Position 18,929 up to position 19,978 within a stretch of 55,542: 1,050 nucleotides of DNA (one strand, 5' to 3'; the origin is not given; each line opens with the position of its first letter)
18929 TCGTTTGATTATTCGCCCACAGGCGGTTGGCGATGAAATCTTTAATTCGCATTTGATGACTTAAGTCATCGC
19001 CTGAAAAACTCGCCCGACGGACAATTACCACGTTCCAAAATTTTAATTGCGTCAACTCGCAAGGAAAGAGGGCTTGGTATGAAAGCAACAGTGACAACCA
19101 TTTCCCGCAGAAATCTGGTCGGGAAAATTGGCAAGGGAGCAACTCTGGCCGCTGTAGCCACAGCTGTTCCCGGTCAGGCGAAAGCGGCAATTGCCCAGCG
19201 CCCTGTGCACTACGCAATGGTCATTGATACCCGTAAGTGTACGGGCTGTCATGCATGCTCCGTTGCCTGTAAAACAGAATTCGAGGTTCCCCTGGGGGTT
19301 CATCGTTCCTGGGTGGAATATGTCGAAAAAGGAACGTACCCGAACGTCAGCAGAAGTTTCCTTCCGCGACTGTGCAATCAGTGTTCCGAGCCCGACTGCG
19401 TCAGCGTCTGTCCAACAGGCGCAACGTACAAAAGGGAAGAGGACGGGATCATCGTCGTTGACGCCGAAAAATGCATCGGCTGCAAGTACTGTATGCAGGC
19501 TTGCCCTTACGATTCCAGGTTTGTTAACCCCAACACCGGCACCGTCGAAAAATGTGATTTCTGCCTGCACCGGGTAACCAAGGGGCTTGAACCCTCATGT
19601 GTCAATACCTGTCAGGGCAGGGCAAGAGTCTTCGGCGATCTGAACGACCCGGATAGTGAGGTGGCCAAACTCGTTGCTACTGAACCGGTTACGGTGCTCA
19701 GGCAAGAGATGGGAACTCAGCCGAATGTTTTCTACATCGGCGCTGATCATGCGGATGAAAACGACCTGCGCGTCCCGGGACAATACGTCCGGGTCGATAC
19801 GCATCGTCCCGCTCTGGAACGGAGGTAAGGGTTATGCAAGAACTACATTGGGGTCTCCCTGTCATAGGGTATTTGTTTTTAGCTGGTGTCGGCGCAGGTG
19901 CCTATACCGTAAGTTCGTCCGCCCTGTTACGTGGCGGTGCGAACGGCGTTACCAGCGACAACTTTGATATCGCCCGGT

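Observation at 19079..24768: Tat-exported molybdoenzyme operon in FeS-NrfD-Mo-TorD order with an extra periplasmic gene; substrate cannot be assigned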

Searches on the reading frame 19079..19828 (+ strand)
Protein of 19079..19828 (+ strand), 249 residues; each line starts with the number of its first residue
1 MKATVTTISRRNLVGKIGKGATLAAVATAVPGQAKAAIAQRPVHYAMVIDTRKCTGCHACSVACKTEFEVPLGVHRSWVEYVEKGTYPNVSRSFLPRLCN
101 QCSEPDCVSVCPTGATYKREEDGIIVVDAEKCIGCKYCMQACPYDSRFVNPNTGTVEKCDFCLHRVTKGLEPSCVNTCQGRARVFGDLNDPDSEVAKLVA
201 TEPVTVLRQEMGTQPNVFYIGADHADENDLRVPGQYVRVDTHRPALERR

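Call 3: search_protein_families(library=pfam, proteins=[window:19079-19828:+])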
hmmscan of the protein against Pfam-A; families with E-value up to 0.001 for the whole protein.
window:19079-19828:+ (249 aa): 11 families
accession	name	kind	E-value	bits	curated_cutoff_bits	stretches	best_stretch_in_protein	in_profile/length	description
PF13247.11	Fer4_11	-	6.9e-31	106.9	26.2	1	93-187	4-99/100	4Fe-4S dicluster domain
PF13237.11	Fer4_10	-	4.4e-15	55.8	25.5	2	96-143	6-53/53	4Fe-4S dicluster domain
PF12797.12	Fer4_2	-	2.1e-12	46.6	24.5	2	124-144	2-22/22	4Fe-4S binding domain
PF12838.12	Fer4_7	-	3.4e-12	47.1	27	1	99-145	2-51/52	4Fe-4S dicluster domain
PF00037.32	Fer4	-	3.4e-12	46.1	21.1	2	125-145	1-21/24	4Fe-4S binding domain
PF12837.12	Fer4_6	-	5.9e-11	42.2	25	1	124-145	1-22/24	4Fe-4S binding domain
PF13187.11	Fer4_9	-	8.6e-10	38.9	27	2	99-145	2-50/52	4Fe-4S dicluster domain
PF13534.11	Fer4_17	-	4.5e-05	24.3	22.2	0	99-122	2-23/61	4Fe-4S dicluster domain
PF25160.1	LdpA_Fe-S-bd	-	0.00038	20.6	27.6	1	101-145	4-41/49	LdpA Fe-S cluster-binding domain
PF12798.12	Fer4_3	-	0.00051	21.1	27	0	132-145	1-14/15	4Fe-4S binding domain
PF14697.11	Fer4_21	-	0.00078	20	35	0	99-144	8-53/59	4Fe-4S dicluster domain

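Call 4: search_protein_families(library=ncbifam, proteins=[window:19079-19828:+])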
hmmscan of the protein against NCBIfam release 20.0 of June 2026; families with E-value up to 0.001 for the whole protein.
window:19079-19828:+ (249 aa): 55 families (the best 25 are shown)
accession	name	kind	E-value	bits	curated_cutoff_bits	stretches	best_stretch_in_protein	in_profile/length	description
NF011569.0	PRK14993.1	equivalog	4.3e-66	222.8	416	1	16-231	14-233/244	tetrathionate reductase subunit TtrB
NF045797.1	DsrO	equivalog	1.8e-63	214.1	200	1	8-220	3-234/235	sulfate reduction electron transfer complex DsrMKJOP subunit DsrO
TIGR03149.1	cyt_nit_nrfC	equivalog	2e-58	197.4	377.6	1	8-225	2-221/225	cytochrome c nitrite reductase Fe-S protein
NF041715.1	arsenate_red_ArrB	equivalog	1.4e-55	188.4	450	2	44-149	2-106/233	arsenate respiratory reductase iron-sulfur subunit ArrB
TIGR03478.1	DMSO_red_II_bet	subfamily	1.9e-50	171.6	480.7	2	77-221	109-254/321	DMSO reductase family type II enzyme, iron-sulfur subunit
NF042979.1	EthbenzDh_ebdB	equivalog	2.6e-44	151.6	740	1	77-221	131-276/354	ethylbenzene dehydrogenase subunit beta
TIGR02951.1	DMSO_dmsB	equivalog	2.9e-42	144.4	214.1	1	45-190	2-155/161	DMSO/selenate family reductase complex B subunit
NF041782.1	mnquin_red_QrcC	equivalog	1.4e-37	129.7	400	2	45-150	1-119/239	menaquinone reductase iron-sulfur cluster-binding subunit QrcC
TIGR01660.1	narH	equivalog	1.8e-36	125.6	524.05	2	84-202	168-286/492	nitrate reductase subunit beta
NF008134.0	PRK10882.1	equivalog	4.4e-32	111.4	263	2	92-205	106-225/329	hydrogenase 2 operon protein HybA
NF045715.1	sulf_resp_HmcB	equivalog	6.2e-26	91.2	420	2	94-190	102-200/307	sulfate respiration complex iron-sulfur protein HmcB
TIGR01582.1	FDH-beta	equivalog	3.4e-25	88.7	334.7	1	98-199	92-193/283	formate dehydrogenase subunit beta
NF038355.1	FDH3_beta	equivalog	6.6e-25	88.2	240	1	47-162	5-121/180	formate dehydrogenase FDH3 subunit beta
NF045766.1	PhenlGlyoxDHPadI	equivalog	1.8e-21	76.4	700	1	47-182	7-132/443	NADH-dependent phenylglyoxylate dehydrogenase subunit beta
NF007382.0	PRK09898.1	equivalog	2.2e-18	66.5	213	1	48-164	62-188/208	ferredoxin-like protein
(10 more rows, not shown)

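Call 49: search_dna_similar(query=window:19079-19828:+, collection=plasmids, mode=protein, max_rows=60, max_evalue=1e-25)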
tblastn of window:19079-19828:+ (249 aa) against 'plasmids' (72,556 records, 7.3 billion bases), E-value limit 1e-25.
Records with a match: 322; places in all: 360; records where one place covers at least 80% of the query: 82.
Best place of each record, by identity: <60% 322.
By first word of the organism name: Escherichia 173; Azospirillum 17; Citrobacter 14; Klebsiella 12; Salmonella 11; Halomicrobium 7; Moraxella 7; Haloferax 6; Proteus 5; Pantoea 5; and 46 more.
By predicted mobility (MOB-suite, as given by PLSDB): non-mobilizable 171; mobilizable 106; conjugative 45.
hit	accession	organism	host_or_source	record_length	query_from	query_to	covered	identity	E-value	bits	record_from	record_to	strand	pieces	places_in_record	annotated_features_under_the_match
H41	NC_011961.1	Thermomicrobium roseum DSM 5159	-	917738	6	226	89%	50.5%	3e-66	229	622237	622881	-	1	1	4Fe-4S dicluster domain-containing protein | metal-sensitive transcriptional regulator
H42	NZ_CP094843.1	Enterobacter ludwigii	cell culture,tailing mud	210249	10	224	86%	51.6%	5e-66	228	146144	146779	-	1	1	dsrO: sulfate reduction electron transfer complex DsrMKJOP subunit DsrO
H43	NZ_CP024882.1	Citrobacter freundii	-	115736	10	224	86%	51.6%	6e-66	228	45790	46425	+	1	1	sulfate reduction electron transfer complex DsrMKJOP subunit DsrO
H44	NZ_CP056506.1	Citrobacter freundii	culture,Wastewater influent sample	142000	10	224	86%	51.6%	6e-66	228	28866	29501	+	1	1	dsrO: sulfate reduction electron transfer complex DsrMKJOP subunit DsrO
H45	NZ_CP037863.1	Citrobacter arsenatis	cell culture,sediment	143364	10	224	86%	51.6%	6e-66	228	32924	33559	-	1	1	dsrO: sulfate reduction electron transfer complex DsrMKJOP subunit DsrO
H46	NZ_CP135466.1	Citrobacter freundii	Homo sapiens,bacterial culture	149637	10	224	86%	51.6%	6e-66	228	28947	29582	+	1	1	sulfate reduction electron transfer complex DsrMKJOP subunit DsrO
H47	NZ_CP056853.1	Citrobacter freundii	culture,Freshwater sample from ...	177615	10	224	86%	51.6%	6e-66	228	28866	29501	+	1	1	dsrO: sulfate reduction electron transfer complex DsrMKJOP subunit DsrO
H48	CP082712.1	Salmonella enterica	ground turkey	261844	10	224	86%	51.6%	6e-66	228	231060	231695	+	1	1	4Fe-4S dicluster domain-containing protein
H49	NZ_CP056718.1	Citrobacter sp. RHBSTW-00599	culture,Freshwater sample from upstream ...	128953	10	221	85%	52.4%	9e-66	227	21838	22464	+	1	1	dsrO: sulfate reduction electron transfer complex DsrMKJOP subunit DsrO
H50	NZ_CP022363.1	Azospirillum sp. TSH58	single cell,paddy soils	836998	16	223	84%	52.6%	2e-61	215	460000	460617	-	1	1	sulfate reduction electron transfer complex DsrMKJOP subunit DsrO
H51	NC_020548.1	Azoarcus sp. KH32C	-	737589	45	223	72%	59.1%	2e-69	238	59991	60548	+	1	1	4Fe-4S dicluster domain-containing protein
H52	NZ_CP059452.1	Azospirillum brasilense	Prokaryotes,soil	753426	42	223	73%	56.8%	3e-60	212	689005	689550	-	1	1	sulfate reduction electron transfer complex DsrMKJOP subunit DsrO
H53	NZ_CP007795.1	Azospirillum argentinense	Triticum aestivum L.,Root,wheat ...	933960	42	223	73%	56.8%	6e-60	211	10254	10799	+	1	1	sulfate reduction electron transfer complex DsrMKJOP subunit DsrO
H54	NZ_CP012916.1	Azospirillum brasilense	Digitaria eriantha,microbe,root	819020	42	223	73%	56.8%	4e-59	208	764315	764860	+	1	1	sulfate reduction electron transfer complex DsrMKJOP subunit DsrO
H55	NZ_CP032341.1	Azospirillum brasilense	soil sample,Agricultural field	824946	42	223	73%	56.8%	4e-59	208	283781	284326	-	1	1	dsrO: sulfate reduction electron transfer complex DsrMKJOP subunit DsrO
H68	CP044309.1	Escherichia coli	Chicken meat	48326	9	225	87%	44.0%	1e-55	198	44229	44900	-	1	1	ttrB: tetrathionate reductase subunit TtrB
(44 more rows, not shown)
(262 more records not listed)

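Call 51: get_annotated_region(hit=H68, flank=6500)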
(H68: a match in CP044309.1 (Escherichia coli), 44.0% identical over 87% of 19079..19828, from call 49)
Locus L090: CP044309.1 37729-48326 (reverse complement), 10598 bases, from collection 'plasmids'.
description: Escherichia coli strain C27A plasmid pC27A-4, complete sequence
organism: Escherichia coli (NCBI taxid 562)
taxonomy: Bacteria; Pseudomonadota; Gammaproteobacteria; Enterobacterales; Enterobacteriaceae; Escherichia; Escherichia coli
host: -; source: Chicken meat; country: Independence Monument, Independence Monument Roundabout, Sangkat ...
typing (MOB-suite, as given by PLSDB): mobilizable; replicon IncFIA,IncX1
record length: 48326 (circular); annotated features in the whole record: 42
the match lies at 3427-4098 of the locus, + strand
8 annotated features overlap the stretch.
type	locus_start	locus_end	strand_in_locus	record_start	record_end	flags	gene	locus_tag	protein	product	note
CDS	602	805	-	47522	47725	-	fumD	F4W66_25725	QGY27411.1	fumarate hydratase FumD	-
CDS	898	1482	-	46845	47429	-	ttrR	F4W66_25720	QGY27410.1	two-component system response regulator TtrR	-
CDS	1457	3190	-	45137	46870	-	-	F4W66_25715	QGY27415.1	sensor histidine kinase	-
CDS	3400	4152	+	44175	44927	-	ttrB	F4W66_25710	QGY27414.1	tetrathionate reductase subunit TtrB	-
CDS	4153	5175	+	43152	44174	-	ttrC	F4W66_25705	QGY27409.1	tetrathionate reductase subunit TtrC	-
CDS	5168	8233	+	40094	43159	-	ttrA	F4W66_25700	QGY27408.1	tetrathionate reductase subunit TtrA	-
CDS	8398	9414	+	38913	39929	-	-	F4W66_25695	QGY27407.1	IS5-like element IS5 family transposase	-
CDS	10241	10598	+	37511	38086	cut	-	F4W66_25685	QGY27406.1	recombinase family protein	-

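Call 52: get_annotated_region(hit=H45, flank=8000)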
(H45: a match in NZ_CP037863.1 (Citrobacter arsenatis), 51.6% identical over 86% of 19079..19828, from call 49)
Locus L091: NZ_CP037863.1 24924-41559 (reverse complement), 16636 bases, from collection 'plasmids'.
description: Citrobacter arsenatis strain LY-1 plasmid unnamed2, complete sequence
organism: Citrobacter arsenatis (NCBI taxid 2546350)
taxonomy: Bacteria; Pseudomonadota; Gammaproteobacteria; Enterobacterales; Enterobacteriaceae; Citrobacter; Citrobacter arsenatis
host: -; source: cell culture,sediment; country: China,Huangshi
typing (MOB-suite, as given by PLSDB): conjugative; replicon IncFII; relaxase MOBF; mating-pair formation MPF_F
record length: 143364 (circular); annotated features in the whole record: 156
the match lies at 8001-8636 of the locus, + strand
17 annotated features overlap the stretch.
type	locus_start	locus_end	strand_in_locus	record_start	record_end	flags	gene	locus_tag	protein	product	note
CDS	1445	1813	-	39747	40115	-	-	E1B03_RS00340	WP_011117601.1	winged helix-turn-helix domain-containing protein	-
CDS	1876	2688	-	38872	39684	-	-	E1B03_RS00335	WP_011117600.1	sulfite exporter TauE/SafE family protein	GO:0006810 - transport [Evidence IEA]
CDS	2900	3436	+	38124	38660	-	-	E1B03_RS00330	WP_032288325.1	GNAT family N-acetyltransferase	-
predicted_resistance_gene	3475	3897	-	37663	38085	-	arsC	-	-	glutaredoxin-dependent arsenate reductase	predicted by amrfinderplus; class ARSENIC; identity 99.29%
predicted_resistance_gene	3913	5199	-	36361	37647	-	arsB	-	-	arsenite efflux transporter membrane subunit ArsB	predicted by amrfinderplus; class ARSENIC; identity 98.83%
CDS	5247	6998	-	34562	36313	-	arsA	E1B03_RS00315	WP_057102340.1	arsenite efflux transporter ATPase subunit ArsA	-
predicted_resistance_gene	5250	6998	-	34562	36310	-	arsA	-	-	arsenite efflux transporter ATPase subunit ArsA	predicted by amrfinderplus; class ARSENIC; identity 95.03%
predicted_resistance_gene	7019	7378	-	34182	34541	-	arsD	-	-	arsenite efflux transporter metallochaperone ArsD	predicted by amrfinderplus; class ARSENIC; identity 95.0%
CDS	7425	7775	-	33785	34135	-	-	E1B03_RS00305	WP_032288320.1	transcriptional regulator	-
CDS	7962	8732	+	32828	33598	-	dsrO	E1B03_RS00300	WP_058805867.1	sulfate reduction electron transfer complex DsrMKJOP subunit DsrO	GO:0019420 - dissimilatory sulfate reduction [Evidence IEA]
CDS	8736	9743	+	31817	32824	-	-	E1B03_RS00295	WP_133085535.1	hypothetical protein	-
CDS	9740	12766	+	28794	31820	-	-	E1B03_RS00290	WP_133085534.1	molybdopterin-dependent oxidoreductase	-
CDS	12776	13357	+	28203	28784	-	-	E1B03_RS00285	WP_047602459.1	hypothetical protein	-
CDS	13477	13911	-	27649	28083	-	-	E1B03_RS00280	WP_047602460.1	dual specificity protein phosphatase family protein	GO:0016311 - dephosphorylation [Evidence IEA]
CDS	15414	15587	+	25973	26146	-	-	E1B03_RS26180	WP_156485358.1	hypothetical protein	-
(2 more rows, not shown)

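Call 53: get_annotated_region(hit=H52, flank=7000)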
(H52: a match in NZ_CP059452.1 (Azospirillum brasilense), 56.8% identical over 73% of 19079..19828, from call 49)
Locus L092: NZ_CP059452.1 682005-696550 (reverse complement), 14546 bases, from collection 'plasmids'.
description: Azospirillum brasilense strain 2020WEIHUA_K plasmid unnamed3, complete sequence
organism: Azospirillum brasilense (NCBI taxid 192)
taxonomy: Bacteria; Pseudomonadota; Alphaproteobacteria; Rhodospirillales; Azospirillaceae; Azospirillum; Azospirillum brasilense
host: -; source: Prokaryotes,soil; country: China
typing (MOB-suite, as given by PLSDB): non-mobilizable
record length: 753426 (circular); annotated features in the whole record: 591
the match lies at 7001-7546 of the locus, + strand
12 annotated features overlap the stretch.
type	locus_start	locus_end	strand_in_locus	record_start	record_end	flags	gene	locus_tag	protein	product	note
CDS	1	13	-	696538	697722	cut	-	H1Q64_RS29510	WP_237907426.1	HPP family protein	-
CDS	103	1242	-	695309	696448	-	-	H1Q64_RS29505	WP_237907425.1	SbmA/BacA-like family transporter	GO:0015833 - peptide transport [Evidence IEA]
CDS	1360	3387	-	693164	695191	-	-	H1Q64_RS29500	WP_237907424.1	HAMP domain-containing methyl-accepting chemotaxis protein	GO:0006935 - chemotaxis [Evidence IEA]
CDS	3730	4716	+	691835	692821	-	-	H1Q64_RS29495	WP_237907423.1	aldo/keto reductase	-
CDS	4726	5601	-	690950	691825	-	-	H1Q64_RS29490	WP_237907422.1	LysR family transcriptional regulator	-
CDS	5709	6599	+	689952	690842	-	bla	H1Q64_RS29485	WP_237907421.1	class A beta-lactamase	GO:0030655 - beta-lactam antibiotic catabolic process [Evidence IEA]; GO:0046677 - response to antibiotic [Evidence IEA]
CDS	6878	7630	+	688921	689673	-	-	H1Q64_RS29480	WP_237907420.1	sulfate reduction electron transfer complex DsrMKJOP subunit DsrO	-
CDS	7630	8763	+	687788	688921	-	nrfD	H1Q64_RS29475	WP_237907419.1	NrfD/PsrC family molybdoenzyme membrane anchor subunit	-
CDS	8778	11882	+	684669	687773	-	-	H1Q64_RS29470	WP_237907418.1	molybdopterin dinucleotide binding domain-containing protein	-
CDS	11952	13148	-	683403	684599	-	-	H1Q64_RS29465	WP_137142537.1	AAA family ATPase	-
CDS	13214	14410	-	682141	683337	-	-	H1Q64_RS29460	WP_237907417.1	MFS transporter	GO:0055085 - transmembrane transport [Evidence IEA]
CDS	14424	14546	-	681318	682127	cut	-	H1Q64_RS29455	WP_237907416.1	amino acid ABC transporter ATP-binding protein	-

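Call 64: search_protein_families(library=pfam, proteins=[L091:8736-9743:+, L091:12776-13357:+, L091:13477-13911:-], max_evalue=0.01)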
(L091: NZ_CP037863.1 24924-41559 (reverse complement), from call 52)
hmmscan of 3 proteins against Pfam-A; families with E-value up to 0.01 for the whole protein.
L091:8736-9743:+ (335 aa): 0 families

L091:12776-13357:+ (193 aa): 1 family
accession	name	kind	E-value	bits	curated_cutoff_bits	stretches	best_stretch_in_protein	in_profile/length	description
PF02613.20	Nitrate_red_del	-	0.0011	19.5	22.2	1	25-135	14-104/136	Nitrate reductase delta subunit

L091:13477-13911:- (144 aa): 7 families
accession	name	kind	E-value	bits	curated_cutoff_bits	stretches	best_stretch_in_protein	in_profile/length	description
PF00782.25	DSPc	-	4.9e-14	52.7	33.5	1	13-130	1-119/133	Dual specificity phosphatase, catalytic domain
PF22785.1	Tc-R-P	-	1.5e-11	45.2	27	1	20-106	14-102/106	Polymorphic toxin system, DSP-PTPase phosphatase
PF22784.1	PTP-SAK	-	9.8e-08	32.6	27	1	19-106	22-110/153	Swiss Army Knife protein, DSP-PTPase phosphatase domain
PF13350.11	Y_phosphatase3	-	5.8e-07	30.2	22.2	1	21-107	42-152/240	Tyrosine phosphatase family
PF14566.11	PTPlike_phytase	-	5.9e-05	23.6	27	1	44-101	96-151/158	Inositol hexakisphosphate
PF22741.1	PTP-NADK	-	0.00032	20.6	27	1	27-102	46-126/163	DSP-PTPase phosphatase fused to NAD+ Kinase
PF00102.32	Y_phosphatase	-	0.0015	18.6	20.9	1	67-138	152-228/234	Protein-tyrosine phosphatase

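Call 76: search_protein_families(library=ncbifam, proteins=[L091:9740-12766:+, L092:8778-11882:+], max_evalue=0.00001)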
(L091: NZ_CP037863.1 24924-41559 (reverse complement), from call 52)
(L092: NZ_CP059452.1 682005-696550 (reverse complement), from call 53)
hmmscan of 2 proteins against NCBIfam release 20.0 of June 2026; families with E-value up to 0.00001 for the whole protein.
L091:9740-12766:+ (1008 aa): 18 families
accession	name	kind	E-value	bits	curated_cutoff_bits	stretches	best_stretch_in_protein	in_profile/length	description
NF011567.1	PRK14991.1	equivalog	6.3e-199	663.1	1750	1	3-982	6-995/1022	tetrathionate reductase subunit TtrA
NF012032.0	PRK15488.1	equivalog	3.1e-47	161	694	3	61-172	35-127/759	thiosulfate reductase PhsA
TIGR02166.1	dmsA_ynfE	subfamily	6.1e-30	103.9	777.7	2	238-362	172-296/794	DMSO/selenate family reductase complex A subunit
TIGR01591.1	Fdh-alpha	equivalog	2.3e-27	95.4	666.25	1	444-546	240-341/672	formate dehydrogenase subunit alpha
NF041714.1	arsenate_red_ArrA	equivalog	1e-24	86.7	1600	1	894-964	748-818/848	arsenate respiratory reductase molybdopterin-containing subunit ArrA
TIGR03479.1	DMSO_red_II_alp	subfamily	1.5e-24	86.2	984.75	2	234-361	181-303/913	molybdopterin-dependent oxidoreductase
TIGR01553.1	formate-DH-alph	equivalog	6.1e-23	80.5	814.2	1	70-363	45-302/1009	formate dehydrogenase-N subunit alpha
NF041884.1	selenate_YnfF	exception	2.8e-16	58.6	1650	0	262-361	195-295/798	selenate/tellurate reductase subunit YnfF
NF041885.1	selenate_YnfE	exception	5.9e-16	57.5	1675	0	260-361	198-302/805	selenate/tellurate reductase subunit YnfE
NF011566.1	PRK14990.1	exception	2e-15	55.9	1600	0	265-361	219-315/814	dimethylsulfoxide reductase subunit A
TIGR00509.1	bisC_fam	subfamily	1.2e-14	53.6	1017.55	1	256-362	146-256/772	molybdopterin guanine dinucleotide-containing S/N-oxide reductase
NF041783.2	mnquin_red_QrcB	equivalog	3.1e-14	52.1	440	0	895-947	603-655/695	menaquinone reductase molybdopterin-binding-like subunit QrcB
NF047855.1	AssmNtatRedNasC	equivalog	9.4e-14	50.6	1100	0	274-362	177-260/708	assimilatory nitrate reductase catalytic subunit NasC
NF041513.1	formate_DH_Act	exception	5.8e-11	40.9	1400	0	235-365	168-296/1067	formate dehydrogenase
TIGR01706.1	NAPA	equivalog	1.2e-09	37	930.55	1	335-527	261-410/830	periplasmic nitrate reductase subunit alpha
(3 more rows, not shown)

L092:8778-11882:+ (1034 aa): 16 families
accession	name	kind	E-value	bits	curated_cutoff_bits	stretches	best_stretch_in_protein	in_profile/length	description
NF011567.1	PRK14991.1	equivalog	0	1211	1750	1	3-1031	4-1022/1022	tetrathionate reductase subunit TtrA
NF012032.0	PRK15488.1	equivalog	4.9e-40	137.2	694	3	240-373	156-278/759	thiosulfate reductase PhsA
TIGR02166.1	dmsA_ynfE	subfamily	4.9e-35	120.8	777.7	2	237-373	166-296/794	DMSO/selenate family reductase complex A subunit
NF041783.2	mnquin_red_QrcB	equivalog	2.9e-29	101.8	440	2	627-740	401-505/695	menaquinone reductase molybdopterin-binding-like subunit QrcB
NF041885.1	selenate_YnfE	exception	2.8e-23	81.6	1675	1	278-374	211-304/805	selenate/tellurate reductase subunit YnfE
NF041714.1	arsenate_red_ArrA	equivalog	1.4e-22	79.6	1600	2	242-358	171-278/848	arsenate respiratory reductase molybdopterin-containing subunit ArrA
NF011566.1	PRK14990.1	exception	2.2e-22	78.9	1600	1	139-374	101-317/814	dimethylsulfoxide reductase subunit A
NF041884.1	selenate_YnfF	exception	1.6e-21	76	1650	1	253-373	181-296/798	selenate/tellurate reductase subunit YnfF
TIGR03479.1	DMSO_red_II_alp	subfamily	1.2e-20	73.2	984.75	2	265-546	205-464/913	molybdopterin-dependent oxidoreductase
TIGR01591.1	Fdh-alpha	equivalog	1.7e-19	69.4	666.25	0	238-373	109-235/672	formate dehydrogenase subunit alpha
TIGR00509.1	bisC_fam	subfamily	1.1e-15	56.9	1017.55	1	882-965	620-706/772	molybdopterin guanine dinucleotide-containing S/N-oxide reductase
TIGR01553.1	formate-DH-alph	equivalog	1.1e-11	43.2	814.2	1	138-373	87-301/1009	formate dehydrogenase-N subunit alpha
NF047855.1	AssmNtatRedNasC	equivalog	1.7e-09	36.5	1100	0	241-375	136-262/708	assimilatory nitrate reductase catalytic subunit NasC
NF042978.1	EthbenzDh_ebdA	equivalog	8.5e-08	30.4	2000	0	140-187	125-172/977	ethylbenzene dehydrogenase subunit alpha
NF041513.1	formate_DH_Act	exception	1.5e-07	29.7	1400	0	140-372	80-291/1067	formate dehydrogenase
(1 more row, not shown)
